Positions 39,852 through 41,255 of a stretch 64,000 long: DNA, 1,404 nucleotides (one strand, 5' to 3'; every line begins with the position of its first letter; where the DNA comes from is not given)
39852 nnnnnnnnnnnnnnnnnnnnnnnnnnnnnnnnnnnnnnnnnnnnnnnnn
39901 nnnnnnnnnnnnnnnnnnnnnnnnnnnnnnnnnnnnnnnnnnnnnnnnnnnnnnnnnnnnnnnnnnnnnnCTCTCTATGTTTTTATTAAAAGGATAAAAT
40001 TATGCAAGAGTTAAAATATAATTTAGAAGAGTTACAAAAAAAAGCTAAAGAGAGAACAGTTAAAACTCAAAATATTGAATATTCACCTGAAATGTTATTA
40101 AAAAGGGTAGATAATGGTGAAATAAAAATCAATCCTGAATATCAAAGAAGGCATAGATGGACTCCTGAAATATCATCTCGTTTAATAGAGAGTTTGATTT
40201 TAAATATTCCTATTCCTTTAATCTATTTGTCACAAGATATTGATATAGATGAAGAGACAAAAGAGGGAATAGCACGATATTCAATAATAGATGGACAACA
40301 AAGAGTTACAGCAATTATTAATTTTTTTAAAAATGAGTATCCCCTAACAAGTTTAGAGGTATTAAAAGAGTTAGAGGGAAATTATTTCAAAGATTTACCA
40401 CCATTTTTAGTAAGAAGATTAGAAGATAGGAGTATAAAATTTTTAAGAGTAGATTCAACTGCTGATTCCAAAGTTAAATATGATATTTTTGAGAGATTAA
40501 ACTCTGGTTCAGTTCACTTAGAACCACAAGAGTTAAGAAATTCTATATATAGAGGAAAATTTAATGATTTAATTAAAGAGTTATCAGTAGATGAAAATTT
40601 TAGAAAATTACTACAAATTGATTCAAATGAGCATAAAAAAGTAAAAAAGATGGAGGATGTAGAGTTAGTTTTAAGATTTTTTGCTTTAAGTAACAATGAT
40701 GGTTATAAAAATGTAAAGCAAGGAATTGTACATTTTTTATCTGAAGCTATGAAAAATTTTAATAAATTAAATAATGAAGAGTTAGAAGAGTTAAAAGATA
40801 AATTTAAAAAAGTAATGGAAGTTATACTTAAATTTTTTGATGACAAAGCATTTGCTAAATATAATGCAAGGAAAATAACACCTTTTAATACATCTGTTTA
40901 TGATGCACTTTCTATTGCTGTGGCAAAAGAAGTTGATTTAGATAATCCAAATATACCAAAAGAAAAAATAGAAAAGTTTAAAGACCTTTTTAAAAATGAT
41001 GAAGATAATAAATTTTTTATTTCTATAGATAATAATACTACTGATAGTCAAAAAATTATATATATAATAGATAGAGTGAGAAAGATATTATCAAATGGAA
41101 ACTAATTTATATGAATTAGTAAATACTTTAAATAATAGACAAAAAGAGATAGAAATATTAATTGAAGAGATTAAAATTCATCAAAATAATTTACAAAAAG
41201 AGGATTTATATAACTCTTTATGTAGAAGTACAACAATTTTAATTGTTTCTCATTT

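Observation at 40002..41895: Compact DUF262 + HEPN (Rx4H) gene pair between topA and yfcE is a candidate uncharacterised defence module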

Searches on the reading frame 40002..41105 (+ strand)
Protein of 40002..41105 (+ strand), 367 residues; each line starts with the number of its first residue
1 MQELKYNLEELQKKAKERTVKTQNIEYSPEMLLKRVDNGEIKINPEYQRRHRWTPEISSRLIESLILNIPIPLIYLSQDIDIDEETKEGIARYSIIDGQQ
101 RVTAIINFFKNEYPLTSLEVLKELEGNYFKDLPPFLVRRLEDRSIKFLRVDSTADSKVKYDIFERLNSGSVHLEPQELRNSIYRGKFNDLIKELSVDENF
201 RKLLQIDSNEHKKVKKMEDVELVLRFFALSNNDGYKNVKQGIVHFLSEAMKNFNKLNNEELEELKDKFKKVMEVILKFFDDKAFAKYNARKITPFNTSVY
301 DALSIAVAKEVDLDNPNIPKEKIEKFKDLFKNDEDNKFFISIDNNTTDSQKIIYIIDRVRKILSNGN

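Call 3: search_protein_families(library=pfam, proteins=[window:40002-41105:+], max_evalue=1)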
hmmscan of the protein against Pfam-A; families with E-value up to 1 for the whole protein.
window:40002-41105:+ (367 aa): 5 families
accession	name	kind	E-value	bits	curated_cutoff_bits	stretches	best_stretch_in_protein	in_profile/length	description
PF03235.19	GmrSD_N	-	5.3e-27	95.7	33.2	1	35-183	7-198/199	GmrSD restriction endonuclease, N-terminal domain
PF13319.11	DUF4090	-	0.011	16.4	22.7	1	301-335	3-37/84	Protein of unknown function (DUF4090)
PF01963.22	TraB_PrgY_gumN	-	0.063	13.6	26.8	1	196-276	127-214/263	TraB/PrgY/gumN family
PF18593.6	CdiI_2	-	0.17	13.1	26.7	0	74-93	11-30/91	CdiI immunity protein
PF02130.23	YbeY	-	0.23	11.7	25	0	4-55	3-55/129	Endoribonuclease YbeY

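Call 4: search_protein_families(library=padloc, proteins=[window:40002-41105:+], max_evalue=1)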
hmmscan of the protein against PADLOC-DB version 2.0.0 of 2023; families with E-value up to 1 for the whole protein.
window:40002-41105:+ (367 aa): 3 families
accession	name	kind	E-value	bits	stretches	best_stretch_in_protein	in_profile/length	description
PDLC03877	NsnA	-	3.9e-83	277.8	1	13-364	37-380/385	-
PDLC04027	PD-T4-2_A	-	4.9e-46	155.4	1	32-362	43-360/363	-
PDLC03418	REase_II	-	6.3e-08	30.1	1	40-188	31-163/372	Type II restriction enzyme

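Call 5: search_protein_families(library=ncbifam, proteins=[window:40002-41105:+], max_evalue=1)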
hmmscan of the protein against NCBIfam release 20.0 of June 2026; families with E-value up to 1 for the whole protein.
window:40002-41105:+ (367 aa): 3 families
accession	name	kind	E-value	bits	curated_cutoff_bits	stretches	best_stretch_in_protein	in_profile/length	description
NF050008.1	ssr1528_fam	equivalog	0.0041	17.5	130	1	301-332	3-34/86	small RNA NsiR4-regulated ssr1528 family protein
NF033644.1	antiterm_UpxY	subfamily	0.036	14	100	1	249-353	22-121/164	UpxY family transcription antiterminator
TIGR03187.1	DGQHR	domain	0.064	13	58.85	1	91-229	97-213/276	DGQHR domain-containing protein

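Call 24: find_homologous_proteins(query=window:40002-41105:+, max_evalue=1e-10)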
Query window:40002-41105:+ (367 aa): 4182 proteins with E <= 1e-10 among 8000 candidates; the best 120 are listed.
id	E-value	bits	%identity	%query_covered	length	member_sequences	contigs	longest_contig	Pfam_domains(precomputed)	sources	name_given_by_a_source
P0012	3.5e-231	784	100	100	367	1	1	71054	PF03235.20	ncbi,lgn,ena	-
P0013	1.3e-185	635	81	100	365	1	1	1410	PF03235.20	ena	-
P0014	6.4e-128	445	59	99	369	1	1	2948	PF03235.20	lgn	-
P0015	2.5e-125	436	58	99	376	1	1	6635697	PF03235.20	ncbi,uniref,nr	ncbi:DUF262 domain-containing protein [Leptolyngbya boryana CZ1]|uniref:DUF262 domain-containing pro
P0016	5.3e-125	435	61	98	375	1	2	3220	PF03235.20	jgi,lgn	-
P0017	6.5e-125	435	58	98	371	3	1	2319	PF03235.20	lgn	-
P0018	8.7e-125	435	57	99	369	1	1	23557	PF03235.20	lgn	-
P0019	8.8e-125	435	58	99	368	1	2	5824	PF03235.20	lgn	-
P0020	5.5e-123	429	58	99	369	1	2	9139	PF03235.20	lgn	-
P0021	7.1e-123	428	57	99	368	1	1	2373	PF03235.20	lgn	-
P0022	7.3e-123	428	57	99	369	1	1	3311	PF03235.20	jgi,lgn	-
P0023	1.8e-122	427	57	99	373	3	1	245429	PF03235.20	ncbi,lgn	-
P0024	2.0e-122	427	59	98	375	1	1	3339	PF03235.20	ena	-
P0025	2.5e-122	427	58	98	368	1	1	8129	PF03235.20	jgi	jgi:uncharacterized protein with ParB-like and HNH nuclease domain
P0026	2.9e-122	426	58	99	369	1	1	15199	PF03235.20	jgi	-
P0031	2.0e-121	424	57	99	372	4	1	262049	PF03235.20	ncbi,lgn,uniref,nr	ncbi:DUF262 domain-containing protein [Bacillus safensis]|uniref:DUF262 domain-containing protein n=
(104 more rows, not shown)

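Call 30: find_encoding_contigs(protein=P0015, flank=6000, max_places=2)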
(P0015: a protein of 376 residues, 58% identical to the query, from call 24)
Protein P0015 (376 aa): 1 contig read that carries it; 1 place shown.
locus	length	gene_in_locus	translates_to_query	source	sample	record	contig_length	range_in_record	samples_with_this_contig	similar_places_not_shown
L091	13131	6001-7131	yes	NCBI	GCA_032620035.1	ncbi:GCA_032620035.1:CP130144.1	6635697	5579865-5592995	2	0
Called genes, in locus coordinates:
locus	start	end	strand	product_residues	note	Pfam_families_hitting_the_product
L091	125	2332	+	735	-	PF08707:PriCT_2 (faint), PF05272:VapE-like_dom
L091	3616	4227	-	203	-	PF13391:HNH_2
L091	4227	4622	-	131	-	-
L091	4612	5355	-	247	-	PF06156:YabA (faint), PF27605:ODF2_C (weak)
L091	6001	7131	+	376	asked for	PF03235:GmrSD_N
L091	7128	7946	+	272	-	PF18737:HEPN_MAE_28990, PF18735:HEPN_RiboL-PSP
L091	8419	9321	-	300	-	-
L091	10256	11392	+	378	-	PF12167:Arm-DNA-bind_2 (weak), PF13102:Phage_int_SAM_5, PF00589:Phage_integrase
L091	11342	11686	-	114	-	-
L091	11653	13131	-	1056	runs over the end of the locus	PF12965:DUF3854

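Call 31: find_encoding_contigs(protein=P0031, flank=6000, max_places=2)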
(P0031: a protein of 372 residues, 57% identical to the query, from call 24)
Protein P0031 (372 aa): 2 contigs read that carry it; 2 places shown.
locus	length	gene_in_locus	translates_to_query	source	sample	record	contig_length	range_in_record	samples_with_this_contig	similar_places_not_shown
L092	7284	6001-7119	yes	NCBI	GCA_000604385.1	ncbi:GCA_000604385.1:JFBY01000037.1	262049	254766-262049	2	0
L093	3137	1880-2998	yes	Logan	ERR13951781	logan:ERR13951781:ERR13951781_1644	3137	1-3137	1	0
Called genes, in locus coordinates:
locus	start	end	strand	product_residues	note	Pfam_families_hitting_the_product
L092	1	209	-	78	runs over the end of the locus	PF01106:NifU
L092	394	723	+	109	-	PF07315:DUF1462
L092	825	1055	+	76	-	-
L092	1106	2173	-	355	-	PF07992:Pyr_redox_2, PF13454:NAD_binding_9 (faint), PF00070:Pyr_redox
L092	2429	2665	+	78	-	PF07293:DUF1450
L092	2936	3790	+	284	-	PF01678:DAP_epimerase, PF02567:PhzC-PhzF, PF01678:DAP_epimerase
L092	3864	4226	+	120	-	PF01521:Fe-S_biosyn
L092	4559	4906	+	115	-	PF00589:Phage_integrase (weak)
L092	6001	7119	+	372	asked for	PF03235:GmrSD_N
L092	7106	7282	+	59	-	?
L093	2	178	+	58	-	?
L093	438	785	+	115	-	PF00589:Phage_integrase (weak)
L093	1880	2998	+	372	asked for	PF03235:GmrSD_N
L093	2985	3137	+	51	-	?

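Call 36: find_related_loci(query=A2, collection=metagenome_contigs, flank=4000)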
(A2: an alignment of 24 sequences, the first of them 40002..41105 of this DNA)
Query A2 (367 aa) in metagenome_contigs; peptide patterns used: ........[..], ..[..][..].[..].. (x = any residue, [..] = any of these).
547 stretches matched a pattern; 224 encode a relative of the query (tblastn E <= 1e-3); the best 80 are kept; 80 distinct loci.
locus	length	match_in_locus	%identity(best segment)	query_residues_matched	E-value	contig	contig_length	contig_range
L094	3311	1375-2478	57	1-364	5e-140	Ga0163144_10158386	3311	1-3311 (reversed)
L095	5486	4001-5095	57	4-364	5e-131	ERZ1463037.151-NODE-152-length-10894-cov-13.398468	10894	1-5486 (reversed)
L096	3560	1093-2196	54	1-364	5e-129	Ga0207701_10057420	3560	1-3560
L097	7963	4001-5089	58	7-367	1e-125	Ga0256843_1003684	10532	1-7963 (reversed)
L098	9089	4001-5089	58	4-363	1e-121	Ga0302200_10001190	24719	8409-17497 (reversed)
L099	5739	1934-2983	56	1-352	2e-121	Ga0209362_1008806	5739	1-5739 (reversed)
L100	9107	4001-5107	54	1-363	6e-121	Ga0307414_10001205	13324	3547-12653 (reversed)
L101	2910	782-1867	58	7-367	4e-125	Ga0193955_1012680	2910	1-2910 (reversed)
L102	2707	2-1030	56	25-363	1e-125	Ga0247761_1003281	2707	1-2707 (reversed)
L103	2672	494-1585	58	7-367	5e-125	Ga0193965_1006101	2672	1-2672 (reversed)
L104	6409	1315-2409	53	1-366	4e-119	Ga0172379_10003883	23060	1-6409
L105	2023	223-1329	53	1-363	3e-126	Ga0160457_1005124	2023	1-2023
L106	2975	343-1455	55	1-363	1e-122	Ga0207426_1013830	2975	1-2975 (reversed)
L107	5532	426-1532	53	1-363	5e-118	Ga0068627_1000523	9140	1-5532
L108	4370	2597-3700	58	4-363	3e-119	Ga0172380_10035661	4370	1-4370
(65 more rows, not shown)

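Call 37: find_related_loci(query=A2, collection=viral_contigs, flank=4000)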
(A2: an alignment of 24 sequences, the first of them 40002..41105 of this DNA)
Query A2 (367 aa) in viral_contigs; peptide patterns used: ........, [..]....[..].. (x = any residue, [..] = any of these).
33 stretches matched a pattern; 7 encode a relative of the query (tblastn E <= 1e-3); 7 distinct loci.
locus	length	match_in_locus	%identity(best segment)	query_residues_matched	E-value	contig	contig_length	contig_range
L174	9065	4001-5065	57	2-352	6e-125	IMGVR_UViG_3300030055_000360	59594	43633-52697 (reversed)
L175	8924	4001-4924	56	1-304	3e-105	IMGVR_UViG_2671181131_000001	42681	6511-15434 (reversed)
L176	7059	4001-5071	49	4-363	1e-103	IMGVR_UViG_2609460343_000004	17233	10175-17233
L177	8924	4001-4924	54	1-304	8e-101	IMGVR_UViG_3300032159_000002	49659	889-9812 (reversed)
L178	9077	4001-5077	49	1-362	5e-100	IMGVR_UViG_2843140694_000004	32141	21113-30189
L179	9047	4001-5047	50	1-352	3e-99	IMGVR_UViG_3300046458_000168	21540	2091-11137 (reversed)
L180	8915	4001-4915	56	4-304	2e-98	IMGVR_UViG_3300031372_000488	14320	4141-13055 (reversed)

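Call 46: search_protein_families(library=padloc, alignment_id=A2, max_evalue=0.001)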
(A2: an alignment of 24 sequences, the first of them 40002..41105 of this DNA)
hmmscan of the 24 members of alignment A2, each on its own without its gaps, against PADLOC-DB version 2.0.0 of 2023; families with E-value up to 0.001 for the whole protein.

A. member 1, window:40002-41105:+ (367 aa): 3 families
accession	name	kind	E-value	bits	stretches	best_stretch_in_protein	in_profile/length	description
PDLC03877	NsnA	-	3.9e-83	277.8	1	13-364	37-380/385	-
PDLC04027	PD-T4-2_A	-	4.9e-46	155.4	1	32-362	43-360/363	-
PDLC03418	REase_II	-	6.3e-08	30.1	1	40-188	31-163/372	Type II restriction enzyme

B. families by the number of members that match (of 24 scanned): 20 families
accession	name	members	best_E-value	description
PDLC03877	NsnA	24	3.8e-87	-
PDLC04027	PD-T4-2_A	24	3.1e-48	-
PDLC03418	REase_II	23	1.7e-11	Type II restriction enzyme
PDLC04155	HEC-06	19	5.6e-06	-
PDLC04157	HEC-06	17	8.3e-07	-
PDLC04151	HEC-05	16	3.9e-07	-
PDLC02695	Orf5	12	1.9e-06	Orf5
PDLC02693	Orf5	11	3.9e-05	Orf5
PDLC02690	Orf5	11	0.00015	Orf5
PDLC04154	HEC-06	10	8.9e-07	-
PDLC02786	SspE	10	2.4e-06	SspE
PDLC02696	Orf5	9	1.3e-05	Orf5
PDLC02792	SspE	9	0.00017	SspE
PDLC02686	Orf5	7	1.2e-05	Orf5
PDLC02687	Orf5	5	2.4e-05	Orf5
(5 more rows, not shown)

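Call 47: search_dna_similar(query=window:40002-41105:+, collection=plasmids, mode=protein, max_rows=40, rows=spread)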
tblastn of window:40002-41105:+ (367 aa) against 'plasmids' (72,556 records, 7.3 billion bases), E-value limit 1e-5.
Records with a match: 102; places in all: 104; records where one place covers at least 80% of the query: 48.
Best place of each record, by identity: <60% 102.
By first word of the organism name: Escherichia 18; Salmonella 10; Klebsiella 8; Acinetobacter 8; Roseomonas 5; Rhodococcus 4; Psychrobacter 3; Burkholderia 3; Rhizobium 3; Campylobacter 3; and 32 more.
By predicted mobility (MOB-suite, as given by PLSDB): conjugative 46; non-mobilizable 35; mobilizable 21.
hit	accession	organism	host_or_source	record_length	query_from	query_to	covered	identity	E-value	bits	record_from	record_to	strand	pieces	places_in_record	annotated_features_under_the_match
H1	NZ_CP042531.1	Klebsiella aerogenes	Homo sapiens,Whole organism,clinical ...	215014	1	304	83%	56.3%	1e-79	272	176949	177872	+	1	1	DUF262 domain-containing protein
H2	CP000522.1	Acinetobacter baumannii ATCC 17978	-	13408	17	364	95%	31.3%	4e-29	125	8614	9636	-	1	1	hypothetical protein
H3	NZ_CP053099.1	Acinetobacter baumannii ATCC 17978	Homo sapiens,cell culture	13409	17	364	95%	31.3%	4e-29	125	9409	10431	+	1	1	DUF262 domain-containing protein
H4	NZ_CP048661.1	Acinetobacter piscicola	Pig,feces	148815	6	363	98%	30.0%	3e-20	100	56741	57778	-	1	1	DUF262 domain-containing protein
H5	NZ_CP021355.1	Rhodococcus oxybenzonivorans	river sediment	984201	10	357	95%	30.2%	5e-18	93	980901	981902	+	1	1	DUF262 domain-containing protein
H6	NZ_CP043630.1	Methylobacterium aquaticum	Prosopis cineraria,pure bacterial ...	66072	30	364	91%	30.8%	2e-20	100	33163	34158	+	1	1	DUF262 domain-containing protein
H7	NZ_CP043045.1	Gluconobacter thailandicus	Triticum aestivum,leaf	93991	6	347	93%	29.4%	3e-14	82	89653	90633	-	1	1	DUF262 domain-containing protein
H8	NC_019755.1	Crinalium epipsammum PCC 9333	-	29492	32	351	87%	30.4%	5e-18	93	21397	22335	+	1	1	DUF262 domain-containing protein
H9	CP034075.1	Salmonella enterica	Ovis aries (domestic sheep),cell culture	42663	24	366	93%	28.3%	4e-13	78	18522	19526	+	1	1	DUF262 domain-containing protein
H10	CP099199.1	Escherichia coli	culture,Pooled sediment sample ...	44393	24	366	93%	28.3%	4e-13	78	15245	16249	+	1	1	DUF262 domain-containing protein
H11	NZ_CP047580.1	Escherichia coli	Homo sapiens,Bacterial pure ...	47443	24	366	93%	28.3%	4e-13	78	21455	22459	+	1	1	DUF262 domain-containing protein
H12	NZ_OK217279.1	Escherichia coli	-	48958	24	366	93%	28.3%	4e-13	78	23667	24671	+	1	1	DUF262 domain-containing protein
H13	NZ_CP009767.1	Salmonella enterica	steamed conch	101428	24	366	93%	28.3%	4e-13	78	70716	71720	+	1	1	DUF262 domain-containing protein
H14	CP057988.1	Escherichia coli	culture,Pooled sheep faecal samples ...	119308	24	366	93%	28.0%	5e-13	78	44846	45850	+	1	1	DUF262 domain-containing protein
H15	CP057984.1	Escherichia coli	culture,Pooled sheep faecal samples ...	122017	24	366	93%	28.0%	5e-13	78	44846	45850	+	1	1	DUF262 domain-containing protein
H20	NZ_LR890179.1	Klebsiella pneumoniae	-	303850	3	250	68%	32.9%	3e-20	100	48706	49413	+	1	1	DUF262 domain-containing protein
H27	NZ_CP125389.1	Campylobacter jejuni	Ursus americanus,Piedmont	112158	34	250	59%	33.6%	1e-18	95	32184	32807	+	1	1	DUF262 domain-containing protein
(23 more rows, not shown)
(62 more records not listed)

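Call 49: get_annotated_region(hit=H11, flank=3000)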
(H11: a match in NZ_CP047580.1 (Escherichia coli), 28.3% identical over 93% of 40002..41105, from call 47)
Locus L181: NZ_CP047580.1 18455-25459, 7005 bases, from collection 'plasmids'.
description: Escherichia coli strain 94EC plasmid p94EC-4, complete sequence
organism: Escherichia coli (NCBI taxid 562)
taxonomy: Bacteria; Pseudomonadota; Gammaproteobacteria; Enterobacterales; Enterobacteriaceae; Escherichia; Escherichia coli
host: -; source: Homo sapiens,Bacterial pure culture,feces; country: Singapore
typing (MOB-suite, as given by PLSDB): conjugative; replicon IncX1; relaxase MOBP; mating-pair formation MPF_T
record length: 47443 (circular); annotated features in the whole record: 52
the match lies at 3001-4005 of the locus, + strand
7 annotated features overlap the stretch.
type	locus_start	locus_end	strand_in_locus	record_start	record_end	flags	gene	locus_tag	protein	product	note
CDS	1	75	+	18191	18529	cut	-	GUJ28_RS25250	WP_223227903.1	hypothetical protein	-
CDS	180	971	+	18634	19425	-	-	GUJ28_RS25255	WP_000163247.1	hypothetical protein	-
CDS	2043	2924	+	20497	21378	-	-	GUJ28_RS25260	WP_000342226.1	replication initiation protein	-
CDS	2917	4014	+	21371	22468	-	-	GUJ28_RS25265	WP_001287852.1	DUF262 domain-containing protein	-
CDS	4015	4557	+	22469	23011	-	-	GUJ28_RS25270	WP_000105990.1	HEPN domain-containing protein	-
CDS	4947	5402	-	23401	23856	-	-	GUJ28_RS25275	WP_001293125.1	H-NS family nucleoid-associated regulatory protein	GO:0006355 - regulation of DNA-templated transcription [Evidence IEA]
CDS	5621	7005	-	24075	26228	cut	-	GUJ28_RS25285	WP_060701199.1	type IA DNA topoisomerase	GO:0006265 - DNA topological change [Evidence IEA]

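Call 50: get_annotated_region(hit=H3, flank=3000)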
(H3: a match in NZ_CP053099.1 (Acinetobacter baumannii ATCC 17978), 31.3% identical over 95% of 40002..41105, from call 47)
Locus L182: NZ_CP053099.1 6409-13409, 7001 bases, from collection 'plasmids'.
description: Acinetobacter baumannii ATCC 17978 plasmid unnamed1, complete sequence
organism: Acinetobacter baumannii ATCC 17978 (NCBI taxid 400667)
taxonomy: Bacteria; Pseudomonadota; Gammaproteobacteria; Moraxellales; Moraxellaceae; Acinetobacter; Acinetobacter baumannii; Acinetobacter baumannii ATCC 17978
host: -; source: Homo sapiens,cell culture; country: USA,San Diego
typing (MOB-suite, as given by PLSDB): non-mobilizable; replicon rep_cluster_1919
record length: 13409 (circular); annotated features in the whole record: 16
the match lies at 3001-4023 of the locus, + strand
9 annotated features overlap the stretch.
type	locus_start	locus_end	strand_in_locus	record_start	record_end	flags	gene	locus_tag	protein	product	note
CDS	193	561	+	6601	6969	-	-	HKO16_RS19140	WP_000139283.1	LysR family transcriptional regulator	-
CDS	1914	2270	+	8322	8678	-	-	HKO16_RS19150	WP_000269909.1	type II toxin-antitoxin system RelE/ParE family toxin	-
CDS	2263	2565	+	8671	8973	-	-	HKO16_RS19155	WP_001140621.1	helix-turn-helix domain-containing protein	-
CDS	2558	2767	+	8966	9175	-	-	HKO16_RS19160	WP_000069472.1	hypothetical protein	-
CDS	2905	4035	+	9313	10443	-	-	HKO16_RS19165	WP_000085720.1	DUF262 domain-containing protein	-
CDS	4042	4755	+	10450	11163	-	-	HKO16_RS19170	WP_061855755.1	HEPN domain-containing protein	-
CDS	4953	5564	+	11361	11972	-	-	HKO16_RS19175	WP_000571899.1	recombinase family protein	GO:0006310 - DNA recombination [Evidence IEA]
CDS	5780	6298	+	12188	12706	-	-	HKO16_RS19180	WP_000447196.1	tetratricopeptide repeat protein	-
CDS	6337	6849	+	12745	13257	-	-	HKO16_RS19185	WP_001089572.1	SMI1/KNR4 family protein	-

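Call 51: get_annotated_region(hit=H1, flank=4000)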
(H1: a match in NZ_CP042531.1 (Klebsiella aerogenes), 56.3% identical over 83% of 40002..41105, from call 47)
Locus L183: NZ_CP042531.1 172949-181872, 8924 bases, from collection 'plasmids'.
description: Klebsiella aerogenes strain C9 plasmid pC9_001, complete sequence
organism: Klebsiella aerogenes (NCBI taxid 548)
taxonomy: Bacteria; Pseudomonadota; Gammaproteobacteria; Enterobacterales; Enterobacteriaceae; Klebsiella; Klebsiella aerogenes
host: -; source: Homo sapiens,Whole organism,clinical sample; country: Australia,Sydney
typing (MOB-suite, as given by PLSDB): conjugative; replicon rep_cluster_2077; relaxase MOBF; mating-pair formation MPF_F
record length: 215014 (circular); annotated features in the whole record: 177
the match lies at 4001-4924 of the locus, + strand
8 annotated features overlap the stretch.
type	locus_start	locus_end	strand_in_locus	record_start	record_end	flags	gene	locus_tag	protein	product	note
CDS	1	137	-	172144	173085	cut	-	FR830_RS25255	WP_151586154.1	sugar phosphate isomerase/epimerase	-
CDS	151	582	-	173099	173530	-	-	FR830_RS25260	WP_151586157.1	PTS sugar transporter subunit IIA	-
CDS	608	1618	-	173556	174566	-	-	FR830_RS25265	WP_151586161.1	Gfo/Idh/MocA family oxidoreductase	-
CDS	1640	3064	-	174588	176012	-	-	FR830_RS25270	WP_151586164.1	sugar porter family MFS transporter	GO:0008643 - carbohydrate transport [Evidence IEA]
CDS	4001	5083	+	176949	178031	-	-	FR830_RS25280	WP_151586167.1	DUF262 domain-containing protein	-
CDS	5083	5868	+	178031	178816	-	-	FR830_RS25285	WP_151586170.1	HEPN domain-containing protein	-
CDS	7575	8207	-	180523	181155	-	-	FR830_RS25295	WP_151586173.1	hydrolase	-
CDS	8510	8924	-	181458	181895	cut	-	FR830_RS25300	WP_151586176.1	hypothetical protein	-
